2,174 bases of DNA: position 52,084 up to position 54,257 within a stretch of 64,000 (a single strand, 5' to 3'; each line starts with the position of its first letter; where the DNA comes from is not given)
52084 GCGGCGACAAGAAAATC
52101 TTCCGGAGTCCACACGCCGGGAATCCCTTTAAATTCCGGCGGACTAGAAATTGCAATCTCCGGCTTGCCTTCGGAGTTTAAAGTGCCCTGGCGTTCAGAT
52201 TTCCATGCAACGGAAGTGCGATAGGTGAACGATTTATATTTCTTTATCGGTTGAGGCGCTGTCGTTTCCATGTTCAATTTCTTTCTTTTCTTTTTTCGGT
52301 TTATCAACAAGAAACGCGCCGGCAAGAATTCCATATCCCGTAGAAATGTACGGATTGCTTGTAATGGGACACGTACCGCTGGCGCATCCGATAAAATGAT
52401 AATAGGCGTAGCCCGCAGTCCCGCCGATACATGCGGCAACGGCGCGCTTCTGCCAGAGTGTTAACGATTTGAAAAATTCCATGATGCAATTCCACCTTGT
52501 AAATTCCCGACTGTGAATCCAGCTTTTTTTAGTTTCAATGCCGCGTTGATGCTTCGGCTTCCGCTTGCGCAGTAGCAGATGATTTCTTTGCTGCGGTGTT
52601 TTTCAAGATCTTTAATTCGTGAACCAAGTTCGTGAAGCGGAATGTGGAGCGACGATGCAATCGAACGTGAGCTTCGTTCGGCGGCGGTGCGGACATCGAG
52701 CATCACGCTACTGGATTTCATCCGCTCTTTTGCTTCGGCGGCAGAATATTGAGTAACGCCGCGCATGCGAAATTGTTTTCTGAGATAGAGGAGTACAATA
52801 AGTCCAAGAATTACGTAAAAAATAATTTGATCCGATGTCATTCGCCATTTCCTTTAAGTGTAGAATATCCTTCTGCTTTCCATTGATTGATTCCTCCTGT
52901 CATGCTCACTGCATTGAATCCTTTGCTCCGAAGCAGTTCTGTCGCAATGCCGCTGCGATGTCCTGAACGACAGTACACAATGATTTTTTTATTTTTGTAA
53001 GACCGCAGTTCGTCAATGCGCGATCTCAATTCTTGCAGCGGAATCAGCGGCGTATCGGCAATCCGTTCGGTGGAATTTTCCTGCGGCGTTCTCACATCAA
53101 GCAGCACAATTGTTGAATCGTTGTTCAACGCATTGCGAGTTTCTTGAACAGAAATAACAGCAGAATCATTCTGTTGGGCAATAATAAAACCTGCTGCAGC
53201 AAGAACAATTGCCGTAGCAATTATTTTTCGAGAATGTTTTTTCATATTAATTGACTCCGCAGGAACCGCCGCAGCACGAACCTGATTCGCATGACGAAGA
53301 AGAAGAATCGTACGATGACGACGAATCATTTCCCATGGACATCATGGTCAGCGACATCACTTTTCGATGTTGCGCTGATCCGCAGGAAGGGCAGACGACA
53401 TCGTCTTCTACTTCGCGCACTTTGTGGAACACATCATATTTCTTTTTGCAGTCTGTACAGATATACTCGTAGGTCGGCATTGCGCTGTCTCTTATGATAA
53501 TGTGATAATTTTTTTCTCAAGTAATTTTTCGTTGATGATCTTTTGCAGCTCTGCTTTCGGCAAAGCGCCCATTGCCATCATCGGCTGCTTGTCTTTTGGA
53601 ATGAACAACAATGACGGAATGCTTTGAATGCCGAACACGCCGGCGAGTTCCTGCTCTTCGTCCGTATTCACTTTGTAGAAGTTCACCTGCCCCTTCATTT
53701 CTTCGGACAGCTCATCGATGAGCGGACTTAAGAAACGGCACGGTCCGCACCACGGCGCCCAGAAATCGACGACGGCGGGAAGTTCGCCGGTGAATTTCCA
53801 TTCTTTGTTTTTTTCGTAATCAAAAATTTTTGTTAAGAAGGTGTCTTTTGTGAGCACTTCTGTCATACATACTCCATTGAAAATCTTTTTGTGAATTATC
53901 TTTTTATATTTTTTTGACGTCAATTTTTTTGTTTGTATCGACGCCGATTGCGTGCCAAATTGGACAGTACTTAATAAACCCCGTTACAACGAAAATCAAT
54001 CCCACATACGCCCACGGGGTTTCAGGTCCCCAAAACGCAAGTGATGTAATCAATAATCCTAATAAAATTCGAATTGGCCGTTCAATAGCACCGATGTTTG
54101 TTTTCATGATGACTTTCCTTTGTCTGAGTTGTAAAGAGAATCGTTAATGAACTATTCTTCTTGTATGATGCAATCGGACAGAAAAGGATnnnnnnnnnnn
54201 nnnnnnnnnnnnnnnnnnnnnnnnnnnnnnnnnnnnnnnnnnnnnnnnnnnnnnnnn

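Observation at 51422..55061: ECF-sigma/ZAS-headed ten-gene thiol-sulfur operon with CP-motif micro-membrane proteins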

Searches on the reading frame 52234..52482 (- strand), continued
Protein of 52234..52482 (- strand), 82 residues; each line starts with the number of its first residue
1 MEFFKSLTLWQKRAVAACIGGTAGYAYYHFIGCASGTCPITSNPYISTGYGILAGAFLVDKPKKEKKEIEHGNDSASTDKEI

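Call 16: find_encoding_contigs(protein=P0078, flank=6000, max_places=2)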
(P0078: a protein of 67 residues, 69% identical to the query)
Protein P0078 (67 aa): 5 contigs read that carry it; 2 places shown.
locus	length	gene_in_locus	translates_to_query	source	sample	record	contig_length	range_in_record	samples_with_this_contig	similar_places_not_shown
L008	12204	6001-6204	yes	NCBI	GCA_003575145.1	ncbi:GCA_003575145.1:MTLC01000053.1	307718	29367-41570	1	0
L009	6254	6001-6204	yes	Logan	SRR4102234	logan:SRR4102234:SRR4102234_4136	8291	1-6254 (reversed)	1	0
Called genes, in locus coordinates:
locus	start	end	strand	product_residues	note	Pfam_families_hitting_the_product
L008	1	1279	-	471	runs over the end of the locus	PF10502:Peptidase_S26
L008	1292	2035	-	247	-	PF14511:RE_EcoO109I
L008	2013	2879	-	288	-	PF01555:N6_N4_Mtase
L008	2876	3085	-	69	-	-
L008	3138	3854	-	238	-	PF01113:DapB_N, PF05173:DapB_C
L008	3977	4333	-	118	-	PF13380:CoA_binding_2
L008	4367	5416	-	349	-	PF01761:DHQ_synthase, PF24621:DHQS_C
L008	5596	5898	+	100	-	PF01022:HTH_5, PF12840:HTH_20, PF13601:HTH_34 (weak)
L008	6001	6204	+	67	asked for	PF19628:DUF6132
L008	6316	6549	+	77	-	-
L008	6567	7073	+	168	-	PF13905:Thioredoxin_8 (faint), PF14595:Thioredoxin_9 (weak), PF00085:Thioredoxin, PF13728:TraF (weak), PF13098:Thioredoxin_2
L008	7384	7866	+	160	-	PF16231:DUF4890 (weak)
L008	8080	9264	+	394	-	-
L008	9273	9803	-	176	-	PF04304:DUF454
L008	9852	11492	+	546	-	PF00005:ABC_tran, PF00931:NB-ARC (faint), PF02463:SMC_N (faint), PF13476:AAA_23 (faint), PF13166:AAA_13 (faint), PF13304:AAA_21 (faint), PF12848:ABC_tran_Xtn, PF00005:ABC_tran, +1 more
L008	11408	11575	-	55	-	-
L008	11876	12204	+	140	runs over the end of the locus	PF02657:SufE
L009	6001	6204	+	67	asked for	PF19628:DUF6132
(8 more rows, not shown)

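Call 17: find_encoding_contigs(protein=P0117, flank=6000, max_places=2)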
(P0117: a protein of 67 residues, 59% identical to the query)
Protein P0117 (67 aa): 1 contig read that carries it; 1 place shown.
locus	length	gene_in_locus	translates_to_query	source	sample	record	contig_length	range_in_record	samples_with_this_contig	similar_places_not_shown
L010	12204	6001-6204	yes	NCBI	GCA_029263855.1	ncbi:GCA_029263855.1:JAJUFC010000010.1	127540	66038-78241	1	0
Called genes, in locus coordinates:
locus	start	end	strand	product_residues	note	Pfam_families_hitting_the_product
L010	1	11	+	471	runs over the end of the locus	PF00753:Lactamase_B, PF00581:Rhodanese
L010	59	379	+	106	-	PF00581:Rhodanese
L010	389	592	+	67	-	PF11127:YgaP-like_TM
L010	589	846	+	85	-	PF00403:HMA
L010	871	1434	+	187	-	PF04143:Sulf_transp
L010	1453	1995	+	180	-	PF20398:DUF6691, PF04143:Sulf_transp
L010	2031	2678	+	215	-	PF00578:AhpC-TSA, PF08534:Redoxin, PF10417:1-cysPrx_C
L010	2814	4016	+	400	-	PF07992:Pyr_redox_2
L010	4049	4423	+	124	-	PF00085:Thioredoxin, PF00578:AhpC-TSA (weak), PF14595:Thioredoxin_9 (weak), PF13098:Thioredoxin_2 (weak), PF13905:Thioredoxin_8 (faint)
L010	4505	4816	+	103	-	PF13682:CZB (weak)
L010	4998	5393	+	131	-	PF13682:CZB (weak)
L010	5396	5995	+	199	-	PF03848:TehB (weak), PF08241:Methyltransf_11 (weak), PF13649:Methyltransf_25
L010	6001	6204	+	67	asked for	PF19628:DUF6132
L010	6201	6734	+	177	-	PF08534:Redoxin, PF00578:AhpC-TSA, PF00085:Thioredoxin, PF13098:Thioredoxin_2, PF13905:Thioredoxin_8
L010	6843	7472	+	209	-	PF11845:Tll0287-like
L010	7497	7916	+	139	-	PF02566:OsmC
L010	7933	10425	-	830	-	PF01751:Toprim, PF01131:Topoisom_bac, PF01396:Zn_ribbon_Top1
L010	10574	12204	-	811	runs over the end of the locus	PF00912:Transgly, PF00905:Transpeptidase, PF06832:BiPBP_C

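Call 66: list_cluster_members(proteins=[P0001, P0121])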
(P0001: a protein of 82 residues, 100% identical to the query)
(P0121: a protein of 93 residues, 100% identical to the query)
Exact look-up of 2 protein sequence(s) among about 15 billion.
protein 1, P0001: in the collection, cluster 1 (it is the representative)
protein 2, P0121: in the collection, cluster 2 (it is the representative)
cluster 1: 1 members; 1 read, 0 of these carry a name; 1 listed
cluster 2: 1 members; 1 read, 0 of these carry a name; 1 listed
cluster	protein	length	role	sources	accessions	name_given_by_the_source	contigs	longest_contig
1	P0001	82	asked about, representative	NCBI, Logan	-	-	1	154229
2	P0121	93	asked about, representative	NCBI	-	-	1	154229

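Call 67: find_related_loci(query=A2, collection=metagenome_contigs, flank=6000)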
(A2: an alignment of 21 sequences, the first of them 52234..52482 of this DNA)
Query A2 (82 aa) in metagenome_contigs; peptide patterns used: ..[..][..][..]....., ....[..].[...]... (x = any residue, [..] = any of these).
600 stretches matched a pattern (row limit reached: there are more); 594 encode a relative of the query (tblastn E <= 1e-3); the best 80 are kept; 80 distinct loci.
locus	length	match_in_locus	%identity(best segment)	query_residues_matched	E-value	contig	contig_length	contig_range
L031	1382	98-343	59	1-82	2e-31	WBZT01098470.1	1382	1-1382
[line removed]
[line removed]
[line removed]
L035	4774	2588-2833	63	1-82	5e-23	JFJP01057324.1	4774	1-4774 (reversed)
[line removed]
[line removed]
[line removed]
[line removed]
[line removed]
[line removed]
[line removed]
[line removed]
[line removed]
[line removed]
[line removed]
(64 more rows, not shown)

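Call 87: predict_structure(alignment_id=A2)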
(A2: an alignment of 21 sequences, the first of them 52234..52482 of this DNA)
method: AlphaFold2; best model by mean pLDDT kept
length: 82 residues; sequences in the alignment: 21
mean_pLDDT: 61.9   pTM: 0.37
mean pLDDT of the five models: 61.9, 58.7, 57.2, 56.5, 56.3
residues with pLDDT >= 90: 0; 70-90: 32; 50-70: 31; < 50: 19
segments of 3 or more residues with pLDDT < 50: 64-79
pLDDT, mean of each block of 10 residues (from residue 1): 62 78 73 60 67 73 47 40 43
secondary structure, 60 per line:
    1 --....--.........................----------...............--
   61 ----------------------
elements in order: H3-6 H9-33 H44-58

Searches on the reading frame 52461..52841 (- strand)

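Call 3: search_protein_families(library=pfam, proteins=[window:52461-52841:-], max_evalue=0.01)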
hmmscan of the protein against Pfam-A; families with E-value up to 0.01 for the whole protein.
window:52461-52841:- (126 aa): 1 family
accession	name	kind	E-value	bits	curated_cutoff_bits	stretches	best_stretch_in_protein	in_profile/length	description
PF00581.25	Rhodanese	-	5.9e-16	59.2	22.2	1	33-122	1-100/102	Rhodanese-like domain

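Call 4: search_protein_families(library=ncbifam, proteins=[window:52461-52841:-], max_evalue=0.01)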
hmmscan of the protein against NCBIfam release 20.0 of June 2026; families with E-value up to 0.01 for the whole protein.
window:52461-52841:- (126 aa): 16 families
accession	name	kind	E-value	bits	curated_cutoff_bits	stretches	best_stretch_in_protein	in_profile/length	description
NF006444.0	PRK08762.1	equivalog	4.6e-16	58.4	449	1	27-122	12-108/387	molybdopterin-synthase adenylyltransferase MoeB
NF045521.1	rhoda_near_glyco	subfamily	2e-11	43.9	145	1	26-122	14-109/144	rhodanese homology domain-containing protein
NF005646.0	PRK07411.1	equivalog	2e-10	40.4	633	1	28-122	280-380/390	molybdopterin-synthase adenylyltransferase MoeB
NF005902.0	PRK07878.1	equivalog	1e-08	34.5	647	1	36-122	293-382/392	adenylyltransferase/sulfurtransferase MoeZ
NF041203.1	rhodanese_LYCAU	equivalog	1.4e-08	34.4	115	1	15-123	6-118/126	rhodanese-related (seleno)protein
TIGR04271.1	ThiI_C_thiazole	equivalog_domain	2.7e-08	33.8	70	1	31-110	13-94/101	thiazole biosynthesis protein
NF033833.0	rhodan_ChrE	equivalog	6.2e-07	29.4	120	1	32-123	8-99/108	rhodanese family chromate resistance protein ChrE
NF007627.0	PRK10287.1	equivalog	1.2e-06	28.6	102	1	47-120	23-96/104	thiosulfate sulfurtransferase PspE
TIGR02981.1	phageshock_pspE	exception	3.9e-06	27.1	126.3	1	46-120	20-94/101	thiosulfate sulfurtransferase PspE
NF008750.0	PRK11784.1-2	equivalog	1.6e-05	24.2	241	0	76-118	80-122/346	tRNA 2-selenouridine(34) synthase MnmH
NF001195.0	PRK00162.1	equivalog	3.4e-05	24.1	102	1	33-122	8-97/108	thiosulfate sulfurtransferase GlpE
TIGR04568.1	arch_SelU_Nterm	equivalog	0.00013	21.9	200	1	82-123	172-214/215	selenouridine synthase SelU-like subunit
NF001133.1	PRK00142.1-1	equivalog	0.00018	21.1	170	1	38-121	114-203/229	oxygen-dependent tRNA uridine(34) hydroxylase TrhO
NF004111.0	PRK05600.1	equivalog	0.0006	19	437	1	41-119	283-369/371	ThiF family adenylyltransferase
NF003703.0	PRK05320.1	equivalog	0.00065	19.4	331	1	45-119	132-211/280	sulfurtransferase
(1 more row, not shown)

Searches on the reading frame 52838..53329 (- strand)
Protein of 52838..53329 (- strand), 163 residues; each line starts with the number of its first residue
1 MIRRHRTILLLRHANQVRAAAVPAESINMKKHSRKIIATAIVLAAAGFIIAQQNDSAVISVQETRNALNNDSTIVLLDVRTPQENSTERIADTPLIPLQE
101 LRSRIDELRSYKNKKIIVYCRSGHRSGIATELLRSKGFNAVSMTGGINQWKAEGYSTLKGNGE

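Call 3: search_protein_families(library=pfam, proteins=[window:52838-53329:-], max_evalue=0.01)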
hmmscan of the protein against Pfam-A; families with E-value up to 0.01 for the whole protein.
window:52838-53329:- (163 aa): 1 family
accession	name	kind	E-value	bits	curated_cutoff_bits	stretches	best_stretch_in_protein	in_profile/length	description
PF00581.25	Rhodanese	-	1.6e-14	54.6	22.2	1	61-153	2-102/102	Rhodanese-like domain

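Call 4: search_protein_families(library=ncbifam, proteins=[window:52838-53329:-], max_evalue=0.01)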
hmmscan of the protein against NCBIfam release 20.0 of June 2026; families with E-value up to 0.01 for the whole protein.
window:52838-53329:- (163 aa): 17 families
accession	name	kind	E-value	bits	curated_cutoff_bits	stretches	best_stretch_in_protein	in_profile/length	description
NF006444.0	PRK08762.1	equivalog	2.7e-15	55.9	449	1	54-156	12-113/387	molybdopterin-synthase adenylyltransferase MoeB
NF005646.0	PRK07411.1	equivalog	3.9e-15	55.9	633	1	51-153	276-382/390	molybdopterin-synthase adenylyltransferase MoeB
NF007627.0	PRK10287.1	equivalog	7.2e-14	51.9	102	1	77-150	24-97/104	thiosulfate sulfurtransferase PspE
NF005902.0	PRK07878.1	equivalog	1.4e-13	50.5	647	1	53-151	283-382/392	adenylyltransferase/sulfurtransferase MoeZ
NF045521.1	rhoda_near_glyco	subfamily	2.6e-13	50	145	1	54-159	15-117/144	rhodanese homology domain-containing protein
TIGR02981.1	phageshock_pspE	exception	7.7e-12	45.4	126.3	1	76-149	21-94/101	thiosulfate sulfurtransferase PspE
NF041203.1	rhodanese_LYCAU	equivalog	7e-10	38.7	115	1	43-157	7-123/126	rhodanese-related (seleno)protein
NF033833.0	rhodan_ChrE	equivalog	8.3e-09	35.4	120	1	58-158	4-105/108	rhodanese family chromate resistance protein ChrE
NF001133.1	PRK00142.1-1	equivalog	1.5e-08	34.5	170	1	40-151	89-204/229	oxygen-dependent tRNA uridine(34) hydroxylase TrhO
NF008750.0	PRK11784.1-2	equivalog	2.3e-07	30.2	241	1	102-151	74-126/346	tRNA 2-selenouridine(34) synthase MnmH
TIGR04271.1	ThiI_C_thiazole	equivalog_domain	3.7e-07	30.1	70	1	52-142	8-97/101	thiazole biosynthesis protein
NF001195.0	PRK00162.1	equivalog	1.1e-06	28.9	102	1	58-154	6-100/108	thiosulfate sulfurtransferase GlpE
TIGR03167.1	tRNA_sel_U_synt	equivalog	6e-06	25.9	219.75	1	101-151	60-113/311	tRNA 2-selenouridine(34) synthase MnmH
NF008752.0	PRK11784.1-4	equivalog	5.6e-05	22.1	266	1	112-158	89-136/357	tRNA 2-selenouridine(34) synthase MnmH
TIGR04568.1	arch_SelU_Nterm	equivalog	0.00035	20.5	200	0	110-151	171-213/215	selenouridine synthase SelU-like subunit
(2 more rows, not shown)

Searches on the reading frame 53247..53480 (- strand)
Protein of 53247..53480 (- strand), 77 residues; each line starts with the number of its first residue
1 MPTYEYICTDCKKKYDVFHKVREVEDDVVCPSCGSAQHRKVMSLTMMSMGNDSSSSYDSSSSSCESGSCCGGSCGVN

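Call 3: search_protein_families(library=pfam, proteins=[window:53247-53480:-], max_evalue=0.01)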
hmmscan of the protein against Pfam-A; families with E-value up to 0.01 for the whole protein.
window:53247-53480:- (77 aa): 5 families
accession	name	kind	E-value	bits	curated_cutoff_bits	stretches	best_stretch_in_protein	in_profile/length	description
PF09723.15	Zn_ribbon_8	-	4.7e-13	49.4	34.4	1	1-42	1-41/41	Zinc ribbon domain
PF14471.11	DUF4428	-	0.0005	20.3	27.8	0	7-35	1-28/51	Domain of unknown function (DUF4428)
PF14446.12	Prok-RING_1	-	0.00054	20.3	29.1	1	5-40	4-33/54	Prokaryotic RING finger family 1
PF01155.25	HypA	-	0.0041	17.6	28.9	1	5-40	70-99/112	Hydrogenase/urease nickel incorporation, metallochaperone, hypA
PF24441.1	DUF7560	-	0.0078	16.3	27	0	1-36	1-36/44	Family of unknown function (DUF7560)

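Call 4: search_protein_families(library=ncbifam, proteins=[window:53247-53480:-], max_evalue=0.01)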
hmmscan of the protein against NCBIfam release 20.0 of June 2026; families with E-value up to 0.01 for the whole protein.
window:53247-53480:- (77 aa): 4 families
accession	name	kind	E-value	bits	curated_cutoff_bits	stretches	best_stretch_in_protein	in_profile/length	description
TIGR02605.1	CxxC_CxxC_SSSS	subfamily_domain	2.2e-14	53.3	31.3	1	1-45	1-44/52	FmdB family zinc ribbon protein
NF053663.1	RPWMISH_prot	domain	5.7e-07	30.3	120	1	1-55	1-55/115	RPWMISH domain-containing protein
TIGR04104.1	cxxc_20_cxxc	subfamily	0.0069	16.7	45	1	7-42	2-40/93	TIGR04104 family putative zinc finger protein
NF009144.0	PRK12496.1-1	equivalog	0.0074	16.3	297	1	4-43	123-156/176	hypothetical protein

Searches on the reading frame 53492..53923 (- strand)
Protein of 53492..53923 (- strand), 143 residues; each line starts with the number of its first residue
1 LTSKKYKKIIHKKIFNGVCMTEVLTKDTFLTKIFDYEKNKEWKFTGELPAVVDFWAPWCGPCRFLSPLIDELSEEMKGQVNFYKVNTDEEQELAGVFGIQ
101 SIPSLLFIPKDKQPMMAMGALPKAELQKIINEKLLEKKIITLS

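Call 3: search_protein_families(library=pfam, proteins=[window:53492-53923:-], max_evalue=0.01)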
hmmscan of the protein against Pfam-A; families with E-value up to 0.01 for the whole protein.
window:53492-53923:- (143 aa): 6 families
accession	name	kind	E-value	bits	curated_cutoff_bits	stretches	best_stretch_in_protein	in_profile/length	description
PF00085.26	Thioredoxin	-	3.5e-25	88.4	23.5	1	48-131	19-102/103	Thioredoxin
PF13098.12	Thioredoxin_2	-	7.3e-07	29.9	27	1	48-129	6-103/104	Thioredoxin-like domain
PF13905.12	Thioredoxin_8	-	1.5e-05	25.7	27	1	51-92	5-48/94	Thioredoxin-like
PF14595.12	Thioredoxin_9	-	0.00022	21.6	25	1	50-124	44-120/129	Thioredoxin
PF04756.19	OST3_OST6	-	0.0013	18.6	27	1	59-115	46-109/294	OST3 / OST6 family, transporter family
PF08534.16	Redoxin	-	0.0031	17.7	26.6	1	49-92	30-75/148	Redoxin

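Call 4: search_protein_families(library=ncbifam, proteins=[window:53492-53923:-], max_evalue=0.01)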
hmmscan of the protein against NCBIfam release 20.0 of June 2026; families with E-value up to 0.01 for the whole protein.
window:53492-53923:- (143 aa): 13 families
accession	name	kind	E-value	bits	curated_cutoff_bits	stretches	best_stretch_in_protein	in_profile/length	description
TIGR01068.1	thioredoxin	equivalog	2.2e-32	111.2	96.8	1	37-133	4-100/101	thioredoxin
NF008229.0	PRK10996.1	equivalog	1e-26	93.4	125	1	42-134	47-139/141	thioredoxin TrxC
NF006898.0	PRK09381.1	equivalog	3.4e-18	66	138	1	50-132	24-106/109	thioredoxin TrxA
TIGR01126.1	pdi_dom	equivalog_domain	5.2e-15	55.6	107.2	1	49-133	16-104/105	protein disulfide-isomerase domain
NF047697.1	ThioredTrxAClost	equivalog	9.3e-11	41.8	140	1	48-110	18-80/105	thioredoxin TrxA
TIGR01130.1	ER_PDI_fam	subfamily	1.2e-10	41.6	344.25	1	50-119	21-93/476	protein disulfide-isomerase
TIGR00411.1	redox_disulf_1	equivalog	1.6e-06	28.1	92.75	1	54-133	6-81/82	MJ0307 family thioredoxin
NF002854.0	PRK03147.1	subfamily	1.4e-05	25.1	170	1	50-89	65-105/176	thiol-disulfide oxidoreductase ResA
NF047696.1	ThlDiSintTplARhiz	equivalog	2.1e-05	24.4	230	1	44-85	95-136/219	thiol:disulfide interchange protein TlpA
NF045694.1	seleno_TsoB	exception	0.00012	20.4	805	1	47-112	474-547/572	rhodanese/DsbD fusion-like selenoprotein TsoB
NF041202.1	StoA_CxxC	exception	0.00026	20.9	210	1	50-87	55-92/163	endospore biogenesis thiol-disulfide oxidoreductase StoA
TIGR00385.1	dsbE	subfamily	0.00028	20.5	123.15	1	48-91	64-104/173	DsbE family thiol:disulfide interchange protein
TIGR00424.1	APS_reduc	equivalog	0.0024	16.5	553.2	1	50-112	375-440/464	5'-adenylylsulfate reductase, thioredoxin-independent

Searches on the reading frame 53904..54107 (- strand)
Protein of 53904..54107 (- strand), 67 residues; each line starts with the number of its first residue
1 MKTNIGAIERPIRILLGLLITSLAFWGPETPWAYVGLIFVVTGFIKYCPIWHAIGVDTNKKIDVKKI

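Call 3: search_protein_families(library=pfam, proteins=[window:53904-54107:-], max_evalue=0.01)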
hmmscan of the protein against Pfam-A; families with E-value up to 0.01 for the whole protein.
window:53904-54107:- (67 aa): 1 family
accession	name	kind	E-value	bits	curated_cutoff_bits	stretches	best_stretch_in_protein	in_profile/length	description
PF11127.14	YgaP-like_TM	-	1.4e-16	60.8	25.3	1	1-60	1-64/66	Inner membrane protein YgaP-like, transmembrane domain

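Call 4: search_protein_families(library=ncbifam, proteins=[window:53904-54107:-], max_evalue=0.01)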
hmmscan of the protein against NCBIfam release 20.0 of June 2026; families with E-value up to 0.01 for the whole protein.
window:53904-54107:- (67 aa): 0 families
